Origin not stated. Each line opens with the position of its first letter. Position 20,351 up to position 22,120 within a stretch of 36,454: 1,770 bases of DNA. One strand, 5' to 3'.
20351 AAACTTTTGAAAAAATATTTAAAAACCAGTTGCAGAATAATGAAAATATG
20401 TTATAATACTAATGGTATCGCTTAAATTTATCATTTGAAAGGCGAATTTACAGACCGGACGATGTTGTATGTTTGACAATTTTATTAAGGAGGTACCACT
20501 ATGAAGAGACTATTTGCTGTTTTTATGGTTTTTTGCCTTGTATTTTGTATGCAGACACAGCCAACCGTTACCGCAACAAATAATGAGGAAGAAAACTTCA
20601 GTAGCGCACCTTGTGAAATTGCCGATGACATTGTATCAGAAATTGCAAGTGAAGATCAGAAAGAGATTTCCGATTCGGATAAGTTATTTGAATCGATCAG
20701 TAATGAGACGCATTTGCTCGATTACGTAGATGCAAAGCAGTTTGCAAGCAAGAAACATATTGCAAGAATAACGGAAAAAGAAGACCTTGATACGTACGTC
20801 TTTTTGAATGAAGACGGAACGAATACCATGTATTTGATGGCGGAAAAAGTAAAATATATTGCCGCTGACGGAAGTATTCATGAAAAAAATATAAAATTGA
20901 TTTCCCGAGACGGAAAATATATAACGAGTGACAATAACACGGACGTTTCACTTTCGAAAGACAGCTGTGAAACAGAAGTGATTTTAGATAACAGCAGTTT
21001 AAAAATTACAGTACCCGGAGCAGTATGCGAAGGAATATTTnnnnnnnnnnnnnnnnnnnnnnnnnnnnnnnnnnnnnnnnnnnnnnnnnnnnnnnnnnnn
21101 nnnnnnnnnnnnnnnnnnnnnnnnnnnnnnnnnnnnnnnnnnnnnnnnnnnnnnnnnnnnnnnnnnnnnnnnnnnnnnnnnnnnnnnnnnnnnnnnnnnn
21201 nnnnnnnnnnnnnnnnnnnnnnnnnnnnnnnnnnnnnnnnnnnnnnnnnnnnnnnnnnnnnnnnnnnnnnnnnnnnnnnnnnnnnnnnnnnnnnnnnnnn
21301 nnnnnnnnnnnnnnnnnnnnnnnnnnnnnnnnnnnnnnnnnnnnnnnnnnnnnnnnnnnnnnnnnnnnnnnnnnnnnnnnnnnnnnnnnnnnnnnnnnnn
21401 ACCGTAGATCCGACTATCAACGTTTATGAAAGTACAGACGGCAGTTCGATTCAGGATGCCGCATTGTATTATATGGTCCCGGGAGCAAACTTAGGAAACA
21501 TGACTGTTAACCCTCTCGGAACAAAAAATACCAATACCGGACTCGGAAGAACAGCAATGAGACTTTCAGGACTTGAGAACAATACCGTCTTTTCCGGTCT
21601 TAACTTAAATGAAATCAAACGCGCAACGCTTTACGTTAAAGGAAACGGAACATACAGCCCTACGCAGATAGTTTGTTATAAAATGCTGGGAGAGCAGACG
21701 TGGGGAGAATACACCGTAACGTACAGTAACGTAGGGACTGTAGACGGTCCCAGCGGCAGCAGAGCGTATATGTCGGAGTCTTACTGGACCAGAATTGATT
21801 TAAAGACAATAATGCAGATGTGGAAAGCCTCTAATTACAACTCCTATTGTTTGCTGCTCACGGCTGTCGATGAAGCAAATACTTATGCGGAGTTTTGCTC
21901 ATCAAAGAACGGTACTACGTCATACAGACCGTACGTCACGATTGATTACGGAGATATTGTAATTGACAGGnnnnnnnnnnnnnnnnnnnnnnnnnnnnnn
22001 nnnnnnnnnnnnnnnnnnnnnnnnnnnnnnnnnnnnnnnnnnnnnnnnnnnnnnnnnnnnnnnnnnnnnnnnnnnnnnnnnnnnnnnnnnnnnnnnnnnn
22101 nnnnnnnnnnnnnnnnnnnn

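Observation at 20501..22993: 830-aa secreted protein combining a DNRLRE-like domain, an unassigned Cys/His module and a PPC-like tail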

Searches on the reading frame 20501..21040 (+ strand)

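Call 8: search_protein_families(library=pfam, proteins=[window:20501-21040:+], max_evalue=10)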
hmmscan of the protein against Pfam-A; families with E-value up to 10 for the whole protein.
window:20501-21040:+ (180 aa): 1 family
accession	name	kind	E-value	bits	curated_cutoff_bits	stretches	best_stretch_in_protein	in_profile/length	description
PF02833.19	DHHA2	-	0.044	14.6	27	1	45-121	15-88/126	DHHA2 domain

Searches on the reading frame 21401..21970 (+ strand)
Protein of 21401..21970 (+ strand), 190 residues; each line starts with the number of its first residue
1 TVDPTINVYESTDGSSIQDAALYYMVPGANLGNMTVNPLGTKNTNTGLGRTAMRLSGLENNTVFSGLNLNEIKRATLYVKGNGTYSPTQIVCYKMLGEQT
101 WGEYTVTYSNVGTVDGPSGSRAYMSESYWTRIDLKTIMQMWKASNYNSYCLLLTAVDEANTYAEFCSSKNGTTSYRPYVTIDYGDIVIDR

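Call 8: search_protein_families(library=pfam, proteins=[window:21401-21970:+], max_evalue=10)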
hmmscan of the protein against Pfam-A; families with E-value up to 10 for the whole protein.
window:21401-21970:+ (190 aa): 1 family
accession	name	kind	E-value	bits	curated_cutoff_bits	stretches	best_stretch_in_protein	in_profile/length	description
PF24517.2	CBM96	-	1.1e-06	29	26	1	71-181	54-162/164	Carbohydrate-binding module family 96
